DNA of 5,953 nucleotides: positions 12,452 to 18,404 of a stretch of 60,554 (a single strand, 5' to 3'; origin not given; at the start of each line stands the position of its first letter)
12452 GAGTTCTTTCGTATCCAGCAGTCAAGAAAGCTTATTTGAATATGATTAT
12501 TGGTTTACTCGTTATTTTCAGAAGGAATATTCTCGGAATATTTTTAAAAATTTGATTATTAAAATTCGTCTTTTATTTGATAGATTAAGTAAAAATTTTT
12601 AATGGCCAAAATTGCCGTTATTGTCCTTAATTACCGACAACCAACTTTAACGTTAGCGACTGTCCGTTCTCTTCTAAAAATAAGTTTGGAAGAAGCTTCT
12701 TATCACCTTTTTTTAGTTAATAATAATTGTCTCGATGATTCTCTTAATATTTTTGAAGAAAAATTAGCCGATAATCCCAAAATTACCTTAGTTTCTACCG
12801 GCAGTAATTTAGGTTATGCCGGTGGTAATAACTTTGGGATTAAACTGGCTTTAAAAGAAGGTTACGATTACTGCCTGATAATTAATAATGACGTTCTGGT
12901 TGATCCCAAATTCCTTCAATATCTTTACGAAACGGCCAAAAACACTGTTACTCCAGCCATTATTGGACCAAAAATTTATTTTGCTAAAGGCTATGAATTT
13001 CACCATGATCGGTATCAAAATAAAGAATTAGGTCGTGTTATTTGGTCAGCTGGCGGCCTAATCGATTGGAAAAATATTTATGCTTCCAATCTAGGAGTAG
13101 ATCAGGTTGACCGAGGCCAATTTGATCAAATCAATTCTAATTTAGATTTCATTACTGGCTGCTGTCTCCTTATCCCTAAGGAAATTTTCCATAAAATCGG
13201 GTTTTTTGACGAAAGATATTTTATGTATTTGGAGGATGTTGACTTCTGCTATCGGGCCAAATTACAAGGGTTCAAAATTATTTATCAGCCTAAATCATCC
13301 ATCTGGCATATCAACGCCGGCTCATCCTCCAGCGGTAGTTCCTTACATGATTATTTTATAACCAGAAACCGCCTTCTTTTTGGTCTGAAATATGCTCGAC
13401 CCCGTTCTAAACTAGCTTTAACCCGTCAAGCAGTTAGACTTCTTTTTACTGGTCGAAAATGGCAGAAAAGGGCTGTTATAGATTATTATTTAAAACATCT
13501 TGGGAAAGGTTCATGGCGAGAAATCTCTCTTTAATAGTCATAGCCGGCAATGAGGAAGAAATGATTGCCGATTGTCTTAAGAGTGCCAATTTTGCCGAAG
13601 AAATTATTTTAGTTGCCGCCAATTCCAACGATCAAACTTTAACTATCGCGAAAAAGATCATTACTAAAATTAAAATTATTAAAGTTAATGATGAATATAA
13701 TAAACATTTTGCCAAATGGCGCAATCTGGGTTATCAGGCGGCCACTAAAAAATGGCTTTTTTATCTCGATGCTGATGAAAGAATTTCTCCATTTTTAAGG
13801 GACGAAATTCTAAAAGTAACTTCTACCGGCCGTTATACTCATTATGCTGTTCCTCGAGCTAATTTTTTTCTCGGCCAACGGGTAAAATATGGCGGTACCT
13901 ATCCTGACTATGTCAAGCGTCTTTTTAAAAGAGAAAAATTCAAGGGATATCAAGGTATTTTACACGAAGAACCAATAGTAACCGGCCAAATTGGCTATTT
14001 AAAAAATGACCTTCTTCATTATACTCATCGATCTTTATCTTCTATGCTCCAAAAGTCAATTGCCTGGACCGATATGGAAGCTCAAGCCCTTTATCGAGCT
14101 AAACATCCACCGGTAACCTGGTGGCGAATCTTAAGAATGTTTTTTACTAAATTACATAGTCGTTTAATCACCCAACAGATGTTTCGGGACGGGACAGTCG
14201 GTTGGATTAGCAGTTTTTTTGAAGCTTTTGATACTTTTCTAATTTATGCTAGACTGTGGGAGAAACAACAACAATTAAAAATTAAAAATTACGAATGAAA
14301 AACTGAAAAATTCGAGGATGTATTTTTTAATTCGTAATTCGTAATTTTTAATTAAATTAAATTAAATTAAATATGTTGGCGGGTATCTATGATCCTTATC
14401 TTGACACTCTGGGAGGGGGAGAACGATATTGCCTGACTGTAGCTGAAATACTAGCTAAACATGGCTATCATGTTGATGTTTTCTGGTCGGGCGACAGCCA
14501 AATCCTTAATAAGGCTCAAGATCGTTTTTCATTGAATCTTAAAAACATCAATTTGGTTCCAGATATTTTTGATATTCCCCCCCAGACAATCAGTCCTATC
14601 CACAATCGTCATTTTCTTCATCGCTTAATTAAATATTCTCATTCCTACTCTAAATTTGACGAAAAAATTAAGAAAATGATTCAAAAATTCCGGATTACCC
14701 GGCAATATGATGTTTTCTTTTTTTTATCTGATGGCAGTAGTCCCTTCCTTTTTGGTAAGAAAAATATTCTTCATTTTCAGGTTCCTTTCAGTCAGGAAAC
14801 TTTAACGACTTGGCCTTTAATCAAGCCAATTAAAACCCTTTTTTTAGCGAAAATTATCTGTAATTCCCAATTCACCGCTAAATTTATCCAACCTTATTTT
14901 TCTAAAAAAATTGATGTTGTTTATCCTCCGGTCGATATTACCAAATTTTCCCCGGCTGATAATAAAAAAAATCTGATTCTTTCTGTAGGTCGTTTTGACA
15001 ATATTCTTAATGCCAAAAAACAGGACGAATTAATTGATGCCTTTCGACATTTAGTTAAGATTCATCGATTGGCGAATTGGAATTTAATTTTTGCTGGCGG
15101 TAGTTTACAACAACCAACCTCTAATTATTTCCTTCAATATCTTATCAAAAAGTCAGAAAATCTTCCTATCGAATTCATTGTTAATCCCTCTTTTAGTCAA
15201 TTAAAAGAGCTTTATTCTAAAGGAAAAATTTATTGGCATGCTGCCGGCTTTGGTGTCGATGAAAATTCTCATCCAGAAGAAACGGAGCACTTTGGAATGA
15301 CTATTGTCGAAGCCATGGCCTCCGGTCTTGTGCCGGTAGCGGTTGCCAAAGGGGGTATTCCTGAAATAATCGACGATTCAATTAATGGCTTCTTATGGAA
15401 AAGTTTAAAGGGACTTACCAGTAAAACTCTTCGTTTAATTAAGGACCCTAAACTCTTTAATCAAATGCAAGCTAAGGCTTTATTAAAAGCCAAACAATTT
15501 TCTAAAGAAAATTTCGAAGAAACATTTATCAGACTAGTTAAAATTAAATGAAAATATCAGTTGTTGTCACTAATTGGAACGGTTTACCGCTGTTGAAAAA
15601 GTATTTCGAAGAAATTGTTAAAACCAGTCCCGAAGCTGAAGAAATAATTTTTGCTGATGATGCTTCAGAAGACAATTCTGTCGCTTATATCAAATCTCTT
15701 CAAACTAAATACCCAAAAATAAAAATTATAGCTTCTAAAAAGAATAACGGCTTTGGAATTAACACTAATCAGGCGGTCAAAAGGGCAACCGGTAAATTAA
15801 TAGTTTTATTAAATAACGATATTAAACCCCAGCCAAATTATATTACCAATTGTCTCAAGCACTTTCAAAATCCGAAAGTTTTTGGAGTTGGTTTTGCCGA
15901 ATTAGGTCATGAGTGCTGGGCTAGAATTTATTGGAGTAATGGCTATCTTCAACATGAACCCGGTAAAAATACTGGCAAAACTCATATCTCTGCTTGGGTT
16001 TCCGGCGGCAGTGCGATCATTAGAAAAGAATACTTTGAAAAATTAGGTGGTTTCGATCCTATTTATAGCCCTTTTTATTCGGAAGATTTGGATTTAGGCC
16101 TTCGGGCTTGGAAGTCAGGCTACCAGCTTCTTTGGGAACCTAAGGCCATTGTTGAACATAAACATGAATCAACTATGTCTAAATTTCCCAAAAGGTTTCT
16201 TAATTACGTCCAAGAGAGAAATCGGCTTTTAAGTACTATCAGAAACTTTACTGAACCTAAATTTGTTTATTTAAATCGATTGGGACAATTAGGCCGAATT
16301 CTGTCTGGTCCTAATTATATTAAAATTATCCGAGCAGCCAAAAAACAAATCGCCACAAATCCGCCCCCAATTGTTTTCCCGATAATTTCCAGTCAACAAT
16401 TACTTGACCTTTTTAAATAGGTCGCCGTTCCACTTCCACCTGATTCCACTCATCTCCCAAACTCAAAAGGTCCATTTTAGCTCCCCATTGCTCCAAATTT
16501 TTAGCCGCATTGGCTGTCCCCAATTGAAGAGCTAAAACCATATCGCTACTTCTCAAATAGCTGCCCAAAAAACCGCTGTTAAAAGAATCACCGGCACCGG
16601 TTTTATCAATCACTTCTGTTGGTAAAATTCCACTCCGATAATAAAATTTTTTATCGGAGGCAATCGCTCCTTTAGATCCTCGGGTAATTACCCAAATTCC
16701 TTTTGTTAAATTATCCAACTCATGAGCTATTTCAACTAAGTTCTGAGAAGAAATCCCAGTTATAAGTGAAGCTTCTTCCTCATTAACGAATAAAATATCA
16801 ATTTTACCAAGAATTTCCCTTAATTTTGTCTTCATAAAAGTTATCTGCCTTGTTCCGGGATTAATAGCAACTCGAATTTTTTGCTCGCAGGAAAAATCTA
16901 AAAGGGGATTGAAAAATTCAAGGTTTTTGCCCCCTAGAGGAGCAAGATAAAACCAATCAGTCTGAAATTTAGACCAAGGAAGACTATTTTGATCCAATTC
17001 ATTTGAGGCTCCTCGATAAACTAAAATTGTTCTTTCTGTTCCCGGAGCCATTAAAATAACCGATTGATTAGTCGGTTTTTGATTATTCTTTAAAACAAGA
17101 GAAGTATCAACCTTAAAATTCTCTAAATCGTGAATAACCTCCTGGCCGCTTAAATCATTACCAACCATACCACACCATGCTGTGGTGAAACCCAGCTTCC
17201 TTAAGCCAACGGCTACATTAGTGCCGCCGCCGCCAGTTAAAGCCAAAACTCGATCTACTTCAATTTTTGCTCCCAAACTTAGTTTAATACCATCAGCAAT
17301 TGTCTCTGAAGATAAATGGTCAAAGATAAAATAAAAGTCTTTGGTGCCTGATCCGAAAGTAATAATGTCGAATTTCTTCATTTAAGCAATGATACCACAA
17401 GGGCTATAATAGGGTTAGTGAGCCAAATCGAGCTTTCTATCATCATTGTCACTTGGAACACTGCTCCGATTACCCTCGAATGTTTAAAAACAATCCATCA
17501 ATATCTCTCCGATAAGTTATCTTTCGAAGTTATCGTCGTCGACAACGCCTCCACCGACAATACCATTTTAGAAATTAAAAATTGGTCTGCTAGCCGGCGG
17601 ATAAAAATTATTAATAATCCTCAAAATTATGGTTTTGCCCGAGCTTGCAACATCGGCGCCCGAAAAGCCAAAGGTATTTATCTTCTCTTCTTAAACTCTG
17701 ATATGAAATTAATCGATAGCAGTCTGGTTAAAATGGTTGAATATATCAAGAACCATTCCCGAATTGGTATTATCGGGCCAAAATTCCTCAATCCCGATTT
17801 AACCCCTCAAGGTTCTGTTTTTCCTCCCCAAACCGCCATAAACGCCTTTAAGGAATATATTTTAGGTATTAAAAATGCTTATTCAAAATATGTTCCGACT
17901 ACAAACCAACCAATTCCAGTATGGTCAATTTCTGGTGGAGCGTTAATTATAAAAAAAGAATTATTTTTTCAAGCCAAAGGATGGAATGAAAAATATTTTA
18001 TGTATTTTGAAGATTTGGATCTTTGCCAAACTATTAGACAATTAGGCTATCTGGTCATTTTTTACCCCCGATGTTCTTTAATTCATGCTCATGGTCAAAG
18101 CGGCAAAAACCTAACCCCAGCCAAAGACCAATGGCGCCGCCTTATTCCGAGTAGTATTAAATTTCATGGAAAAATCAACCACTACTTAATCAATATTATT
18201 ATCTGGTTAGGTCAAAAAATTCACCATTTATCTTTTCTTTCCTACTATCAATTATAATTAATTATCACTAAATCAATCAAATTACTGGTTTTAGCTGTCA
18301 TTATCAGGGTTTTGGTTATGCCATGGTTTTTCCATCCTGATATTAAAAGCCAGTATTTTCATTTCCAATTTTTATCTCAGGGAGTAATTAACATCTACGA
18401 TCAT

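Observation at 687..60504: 60-kb glycosylation super-locus dominated by GT-C membrane transferases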

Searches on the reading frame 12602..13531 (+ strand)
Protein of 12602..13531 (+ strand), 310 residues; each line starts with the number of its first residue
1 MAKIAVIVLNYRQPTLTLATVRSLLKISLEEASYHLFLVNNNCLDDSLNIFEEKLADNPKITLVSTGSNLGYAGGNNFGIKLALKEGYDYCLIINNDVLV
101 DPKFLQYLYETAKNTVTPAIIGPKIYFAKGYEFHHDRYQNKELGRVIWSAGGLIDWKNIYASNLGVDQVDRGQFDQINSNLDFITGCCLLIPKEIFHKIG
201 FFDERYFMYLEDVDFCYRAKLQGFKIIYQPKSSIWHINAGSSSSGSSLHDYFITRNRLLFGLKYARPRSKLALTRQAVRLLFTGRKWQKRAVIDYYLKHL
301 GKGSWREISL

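Call 3: search_protein_families(library=pfam, proteins=[window:12602-13531:+], max_evalue=0.01)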
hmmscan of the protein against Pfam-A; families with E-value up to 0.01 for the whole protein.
window:12602-13531:+ (310 aa): 4 families
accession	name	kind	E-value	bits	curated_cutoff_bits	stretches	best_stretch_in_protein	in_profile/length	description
PF13641.12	Glyco_tranf_2_3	-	1.5e-17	64.8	27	1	4-257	3-226/230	Glycosyltransferase like family 2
PF00535.33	Glycos_transf_2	-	1.2e-12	48.5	23.3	1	6-197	2-165/168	Glycosyl transferase family 2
PF13632.12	Glyco_trans_2_3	-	4.7e-06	27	27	1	183-276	71-159/198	Glycosyl transferase family group 2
PF02709.20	Glyco_transf_7C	-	0.0015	18.6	23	1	180-231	15-67/78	N-terminal domain of galactosyltransferase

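Call 45: search_protein_families(library=ncbifam, proteins=[window:12602-13531:+], max_evalue=0.00001)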
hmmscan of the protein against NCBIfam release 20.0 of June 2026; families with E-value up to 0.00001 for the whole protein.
window:12602-13531:+ (310 aa): 5 families
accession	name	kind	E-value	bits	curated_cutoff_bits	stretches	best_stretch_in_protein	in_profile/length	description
TIGR01556.1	rhamnosyltran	subfamily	4.1e-20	72.1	200.55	2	27-126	15-113/281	rhamnosyltransferase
TIGR03937.1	PgaC_IcaA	equivalog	2e-12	46.8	422.3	0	3-114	46-152/407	poly-beta-1,6-N-acetyl-D-glucosamine synthase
NF038299.1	EPS_HpsN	equivalog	5.5e-09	35.4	425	1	3-241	2-225/317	hormogonium polysaccharide biosynthesis glycosyltransferase HpsN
TIGR03965.1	mycofact_glyco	equivalog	1.9e-07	30.3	280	1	179-236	224-280/467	mycofactocin biosynthesis glycosyltransferase MftF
NF041875.1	EPS_EpsD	equivalog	2.5e-06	27.1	370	0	181-239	153-209/325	exopolysaccharide biosynthesis glycosyltransferase EpsD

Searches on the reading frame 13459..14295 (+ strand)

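Call 4: search_protein_families(library=pfam, proteins=[window:13459-14295:+], max_evalue=0.01)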
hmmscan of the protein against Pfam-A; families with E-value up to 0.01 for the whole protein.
window:13459-14295:+ (279 aa): 3 families
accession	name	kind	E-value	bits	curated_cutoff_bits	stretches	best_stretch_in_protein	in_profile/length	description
PF00535.33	Glycos_transf_2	-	6.5e-15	55.9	23.3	1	24-144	1-126/168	Glycosyl transferase family 2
PF10111.15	Glyco_tranf_2_2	-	1.1e-05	25.5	27.3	1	30-120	9-105/276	Glycosyltransferase like family 2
PF13704.12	Glyco_tranf_2_4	-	1.8e-05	25.6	27.5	1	31-107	2-82/98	Glycosyl transferase family 2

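Call 45: search_protein_families(library=ncbifam, proteins=[window:13459-14295:+], max_evalue=0.00001)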
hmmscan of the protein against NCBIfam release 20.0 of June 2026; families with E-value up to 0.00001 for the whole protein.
window:13459-14295:+ (279 aa): 3 families
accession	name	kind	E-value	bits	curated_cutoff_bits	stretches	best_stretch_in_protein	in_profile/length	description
TIGR04195.1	S_glycosyl_SunS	equivalog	1e-09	37.8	350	1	26-174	62-204/421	SunS family peptide S-glycosyltransferase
NF007482.0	PRK10073.1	equivalog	4.4e-09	35.8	423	1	21-122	6-111/334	glycosyltransferase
TIGR04283.1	glyco_like_mftF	equivalog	8.9e-09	35.3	182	1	23-123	1-99/221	TIGR04283 family arsenosugar biosynthesis glycosyltransferase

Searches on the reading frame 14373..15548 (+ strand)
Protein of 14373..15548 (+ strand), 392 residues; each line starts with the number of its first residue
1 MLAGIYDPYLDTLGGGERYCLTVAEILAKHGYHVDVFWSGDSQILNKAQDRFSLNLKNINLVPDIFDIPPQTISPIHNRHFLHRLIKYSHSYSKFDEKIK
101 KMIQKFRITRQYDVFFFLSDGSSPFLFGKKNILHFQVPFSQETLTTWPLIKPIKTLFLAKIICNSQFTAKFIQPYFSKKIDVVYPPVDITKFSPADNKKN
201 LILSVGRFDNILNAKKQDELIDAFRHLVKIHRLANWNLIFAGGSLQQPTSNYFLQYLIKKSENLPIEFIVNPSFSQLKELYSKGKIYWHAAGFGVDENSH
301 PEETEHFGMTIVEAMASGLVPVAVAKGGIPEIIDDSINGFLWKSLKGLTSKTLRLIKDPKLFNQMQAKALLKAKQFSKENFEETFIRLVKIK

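Call 4: search_protein_families(library=pfam, proteins=[window:14373-15548:+], max_evalue=0.01)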
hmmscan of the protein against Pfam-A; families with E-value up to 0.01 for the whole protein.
window:14373-15548:+ (392 aa): 4 families
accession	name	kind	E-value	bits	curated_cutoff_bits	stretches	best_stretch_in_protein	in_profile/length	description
PF00534.26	Glycos_transf_1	-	4.4e-23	82.1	26.4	1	192-369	8-169/172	Glycosyl transferases group 1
PF13692.12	Glyco_trans_1_4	-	4.5e-16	59.8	27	1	200-358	2-142/142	Glycosyl transferases group 1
PF13439.12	Glyco_transf_4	-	3.7e-09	37.3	28.5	1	14-190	2-169/170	Glycosyltransferase Family 4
PF15924.11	ALG11_N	-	0.0031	18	29.8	1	3-61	4-70/209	ALG11 mannosyltransferase N-terminus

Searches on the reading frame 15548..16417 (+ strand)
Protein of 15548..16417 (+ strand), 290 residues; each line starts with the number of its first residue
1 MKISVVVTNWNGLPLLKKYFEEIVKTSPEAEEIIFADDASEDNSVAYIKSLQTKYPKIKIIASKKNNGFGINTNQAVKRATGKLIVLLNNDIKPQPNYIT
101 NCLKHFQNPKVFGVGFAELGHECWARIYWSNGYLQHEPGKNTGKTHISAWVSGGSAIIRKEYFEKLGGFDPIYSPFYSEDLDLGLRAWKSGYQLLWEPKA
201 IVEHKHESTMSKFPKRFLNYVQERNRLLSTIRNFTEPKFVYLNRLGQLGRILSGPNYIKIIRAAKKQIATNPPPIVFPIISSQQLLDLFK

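Call 4: search_protein_families(library=pfam, proteins=[window:15548-16417:+], max_evalue=0.01)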
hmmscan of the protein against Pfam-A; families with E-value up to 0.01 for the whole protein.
window:15548-16417:+ (290 aa): 6 families
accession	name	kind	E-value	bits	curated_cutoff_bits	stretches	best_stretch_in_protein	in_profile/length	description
PF00535.33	Glycos_transf_2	-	3.3e-25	89.4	23.3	1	4-166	1-167/168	Glycosyl transferase family 2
PF13641.12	Glyco_tranf_2_3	-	3.7e-18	66.8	27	1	3-226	3-226/230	Glycosyltransferase like family 2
PF13632.12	Glyco_trans_2_3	-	2.8e-10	40.8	27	1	85-251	2-163/198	Glycosyl transferase family group 2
PF13506.12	Glyco_transf_21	-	7.9e-07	29.1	21.7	1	72-217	21-169/174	Glycosyl transferase family 21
PF10111.15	Glyco_tranf_2_2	-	2.1e-05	24.6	27.3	1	152-222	164-236/276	Glycosyltransferase like family 2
PF02709.20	Glyco_transf_7C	-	0.00048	20.2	23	1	152-195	20-63/78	N-terminal domain of galactosyltransferase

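Call 45: search_protein_families(library=ncbifam, proteins=[window:15548-16417:+], max_evalue=0.00001)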
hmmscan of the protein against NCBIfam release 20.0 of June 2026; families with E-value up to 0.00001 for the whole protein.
window:15548-16417:+ (290 aa): 13 families
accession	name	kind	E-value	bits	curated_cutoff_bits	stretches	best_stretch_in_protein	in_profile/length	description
NF041875.1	EPS_EpsD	equivalog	6.6e-21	75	370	1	3-219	1-222/325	exopolysaccharide biosynthesis glycosyltransferase EpsD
TIGR03965.1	mycofact_glyco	equivalog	7.7e-20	71.2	280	1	3-223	76-299/467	mycofactocin biosynthesis glycosyltransferase MftF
NF007482.0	PRK10073.1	equivalog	9.9e-13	47.8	423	1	2-96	7-100/334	glycosyltransferase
TIGR03937.1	PgaC_IcaA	equivalog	1.1e-12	47.6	422.3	1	2-110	46-155/407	poly-beta-1,6-N-acetyl-D-glucosamine synthase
TIGR04283.1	glyco_like_mftF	equivalog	4.2e-11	42.8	182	1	3-194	1-175/221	TIGR04283 family arsenosugar biosynthesis glycosyltransferase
NF053739.1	GlytfEpsEBac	equivalog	8.3e-11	41.4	450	1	2-242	2-239/265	glycosyltransferase EpsE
NF050050.1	ProtGlycPglI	equivalog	2.8e-10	40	500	1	2-105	3-107/306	GalNAc(5)-diNAcBac-PP-undecaprenol beta-1,3-glucosyltransferase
NF047588.1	GlcsyltransPgfSStrep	equivalog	7.2e-10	38.6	500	1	1-108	1-112/308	glycosyltransferase PgfS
NF047683.1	TeichurnBiosyTuaG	equivalog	8.4e-10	38.7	400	1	2-108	7-113/252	teichuronic acid biosynthesis protein TuaG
NF038302.1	EPS_HpsE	equivalog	2.8e-09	36.4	300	1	2-108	2-113/307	hormogonium polysaccharide biosynthesis glycosyltransferase HpsE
NF038299.1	EPS_HpsN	equivalog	1.9e-08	33.6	425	1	2-110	2-110/317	hormogonium polysaccharide biosynthesis glycosyltransferase HpsN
TIGR03472.1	HpnI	equivalog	2.2e-08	33.4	310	1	25-218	65-266/373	bacteriohopanetetrol glucosamine biosynthesis glycosyltransferase HpnI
TIGR01556.1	rhamnosyltran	subfamily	4.7e-07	29.3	200.55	1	18-205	9-201/281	rhamnosyltransferase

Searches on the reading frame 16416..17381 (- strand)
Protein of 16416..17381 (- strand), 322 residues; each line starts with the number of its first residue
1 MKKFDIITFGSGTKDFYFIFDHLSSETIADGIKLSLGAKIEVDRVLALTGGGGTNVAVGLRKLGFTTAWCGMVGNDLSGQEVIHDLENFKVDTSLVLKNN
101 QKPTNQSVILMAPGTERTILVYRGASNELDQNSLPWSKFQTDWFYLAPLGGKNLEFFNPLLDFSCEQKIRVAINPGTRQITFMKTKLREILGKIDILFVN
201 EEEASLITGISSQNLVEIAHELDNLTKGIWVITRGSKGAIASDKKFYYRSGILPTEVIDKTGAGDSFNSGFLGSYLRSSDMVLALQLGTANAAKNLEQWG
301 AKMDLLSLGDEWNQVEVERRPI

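Call 4: search_protein_families(library=pfam, proteins=[window:16416-17381:-], max_evalue=0.01)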
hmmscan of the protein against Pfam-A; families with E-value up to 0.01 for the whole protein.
window:16416-17381:- (322 aa): 1 family
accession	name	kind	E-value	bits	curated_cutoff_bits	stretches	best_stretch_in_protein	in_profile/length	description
PF00294.29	PfkB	-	2.8e-45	155.4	25.8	1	38-301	24-295/302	pfkB family carbohydrate kinase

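Call 46: search_protein_families(library=ncbifam, proteins=[window:16416-17381:-], max_evalue=0.00001)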
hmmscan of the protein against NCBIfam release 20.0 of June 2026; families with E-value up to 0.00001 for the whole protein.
window:16416-17381:- (322 aa): 21 families
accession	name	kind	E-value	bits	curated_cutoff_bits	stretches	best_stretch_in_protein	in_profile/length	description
TIGR02152.1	D_ribokin_bact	equivalog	2.8e-33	115.5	299.65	1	39-303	24-288/298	ribokinase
TIGR04382.1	myo_inos_iolC_N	equivalog_domain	2.4e-30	105.9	300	2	183-298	178-292/309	5-dehydro-2-deoxygluconokinase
NF053626.1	RibKinHalex1628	equivalog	7.2e-25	88.1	330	1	49-302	37-279/293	ATP-dependent ribose-1-phosphate kinase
NF041332.1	KDG_KDGal_kin_Halo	equivalog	5.9e-23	81.8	440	1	184-293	180-289/320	bifunctional 2-dehydro-3-deoxygluconokinase/2-dehydro-3-deoxygalactonokinase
NF008353.0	PRK11142.1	equivalog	7.9e-23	81.4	341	1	49-302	38-290/307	ribokinase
NF007321.0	PRK09813.1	equivalog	1.9e-21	76.7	247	1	217-301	176-260/261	fructoselysine 6-kinase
TIGR03168.1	1-PFK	subfamily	2.3e-20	72.8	216.4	1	200-306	183-292/305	hexose kinase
NF006957.1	PRK09434.1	equivalog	5.3e-20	72.1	450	2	43-145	20-123/302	fructokinase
TIGR03828.1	pfkB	equivalog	1.9e-17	63.3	292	1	200-307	183-293/305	1-phosphofructokinase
NF041134.1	R1P_kin_Thcocales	equivalog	4.8e-17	62.3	500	1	39-308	26-275/291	ADP-dependent ribose-1-phosphate kinase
TIGR02198.1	rfaE_dom_I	equivalog_domain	3.1e-14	52.8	345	1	50-111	47-108/315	D-glycero-beta-D-manno-heptose-7-phosphate kinase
NF047869.1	myo_kin_aldol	exception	3.7e-14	52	600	1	185-291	197-307/586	bifunctional 5-dehydro-2-deoxygluconokinase/5-dehydro-2-deoxyphosphogluconate aldolase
NF041320.1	pfkB_Halo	equivalog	1.7e-13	50.7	400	1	198-318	176-300/302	1-phosphofructokinase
NF040938.1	KDG_KDGal_kin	equivalog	3.2e-13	49.4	400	1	184-300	173-288/305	bifunctional 2-dehydro-3-deoxygluconokinase/2-dehydro-3-deoxygalactonokinase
NF041633.1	trifunc_aldol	exception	1.1e-11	44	700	1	49-214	272-449/580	KHG/KDPG aldolase/sugar kinase fusion protein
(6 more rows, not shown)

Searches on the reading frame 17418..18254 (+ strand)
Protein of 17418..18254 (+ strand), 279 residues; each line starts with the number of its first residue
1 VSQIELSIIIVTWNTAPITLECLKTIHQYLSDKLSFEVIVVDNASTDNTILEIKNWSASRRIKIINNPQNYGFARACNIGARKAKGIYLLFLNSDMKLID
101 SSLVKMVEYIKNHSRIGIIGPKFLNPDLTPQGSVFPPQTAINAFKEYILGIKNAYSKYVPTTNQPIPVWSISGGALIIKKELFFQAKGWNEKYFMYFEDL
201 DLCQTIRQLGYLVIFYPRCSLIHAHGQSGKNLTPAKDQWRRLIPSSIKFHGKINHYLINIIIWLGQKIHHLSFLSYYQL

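Call 4: search_protein_families(library=pfam, proteins=[window:17418-18254:+], max_evalue=0.01)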
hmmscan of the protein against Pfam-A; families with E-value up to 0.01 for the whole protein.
window:17418-18254:+ (279 aa): 6 families
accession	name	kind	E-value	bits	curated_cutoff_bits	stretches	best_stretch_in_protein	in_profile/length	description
PF00535.33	Glycos_transf_2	-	7.3e-25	88.3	23.3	1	7-120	1-113/168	Glycosyl transferase family 2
PF10111.15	Glyco_tranf_2_2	-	7.1e-10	39.3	27.3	1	22-111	18-107/276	Glycosyltransferase like family 2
PF13712.12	Glyco_tranf_2_5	-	3.9e-08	33.7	27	1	64-215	32-179/210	Glycosyltransferase like family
PF13641.12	Glyco_tranf_2_3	-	2e-07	31.7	27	1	6-228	3-216/230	Glycosyltransferase like family 2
PF02709.20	Glyco_transf_7C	-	0.00066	19.7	23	1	159-217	7-66/78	N-terminal domain of galactosyltransferase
PF13632.12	Glyco_trans_2_3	-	0.0082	16.4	27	0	149-245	50-142/198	Glycosyl transferase family group 2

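Call 45: search_protein_families(library=ncbifam, proteins=[window:17418-18254:+], max_evalue=0.00001)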
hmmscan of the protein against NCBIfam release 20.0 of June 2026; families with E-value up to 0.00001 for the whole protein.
window:17418-18254:+ (279 aa): 14 families
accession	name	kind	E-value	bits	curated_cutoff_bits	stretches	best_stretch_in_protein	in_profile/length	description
TIGR04283.1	glyco_like_mftF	equivalog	2e-17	63.5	182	1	6-119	1-107/221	TIGR04283 family arsenosugar biosynthesis glycosyltransferase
NF041875.1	EPS_EpsD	equivalog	2.1e-16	60.3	370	1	6-225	1-208/325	exopolysaccharide biosynthesis glycosyltransferase EpsD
TIGR01556.1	rhamnosyltran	subfamily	4.7e-15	55.5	200.55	1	12-233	2-210/281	rhamnosyltransferase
TIGR03937.1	PgaC_IcaA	equivalog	4.7e-14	52.2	422.3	1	5-219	46-246/407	poly-beta-1,6-N-acetyl-D-glucosamine synthase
NF038302.1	EPS_HpsE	equivalog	4e-13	49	300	1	4-219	1-218/307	hormogonium polysaccharide biosynthesis glycosyltransferase HpsE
TIGR03965.1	mycofact_glyco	equivalog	6.9e-13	48.3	280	1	7-226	77-283/467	mycofactocin biosynthesis glycosyltransferase MftF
NF038299.1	EPS_HpsN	equivalog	1e-12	47.7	425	1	6-229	3-226/317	hormogonium polysaccharide biosynthesis glycosyltransferase HpsN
NF047683.1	TeichurnBiosyTuaG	equivalog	4.2e-12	46.2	400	1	4-114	6-115/252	teichuronic acid biosynthesis protein TuaG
NF007482.0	PRK10073.1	equivalog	1.3e-10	40.8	423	1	3-102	5-102/334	glycosyltransferase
TIGR03111.1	glyc2_xrt_Gpos1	hypoth_equivalog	2.4e-09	36.5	363.95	1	6-119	51-165/439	TIGR03111 family XrtG-associated glycosyltransferase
NF053739.1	GlytfEpsEBac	equivalog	1.2e-07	31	450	1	7-124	4-121/265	glycosyltransferase EpsE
NF050050.1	ProtGlycPglI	equivalog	1.9e-07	30.8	500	1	5-112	3-110/306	GalNAc(5)-diNAcBac-PP-undecaprenol beta-1,3-glucosyltransferase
TIGR04009.1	wcaE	equivalog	1.1e-06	28.1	369.2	1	6-100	3-97/248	colanic acid biosynthesis glycosyltransferase WcaE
TIGR04242.1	nodulat_NodC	equivalog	6.2e-06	25.4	550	0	6-113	50-159/395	chitooligosaccharide synthase NodC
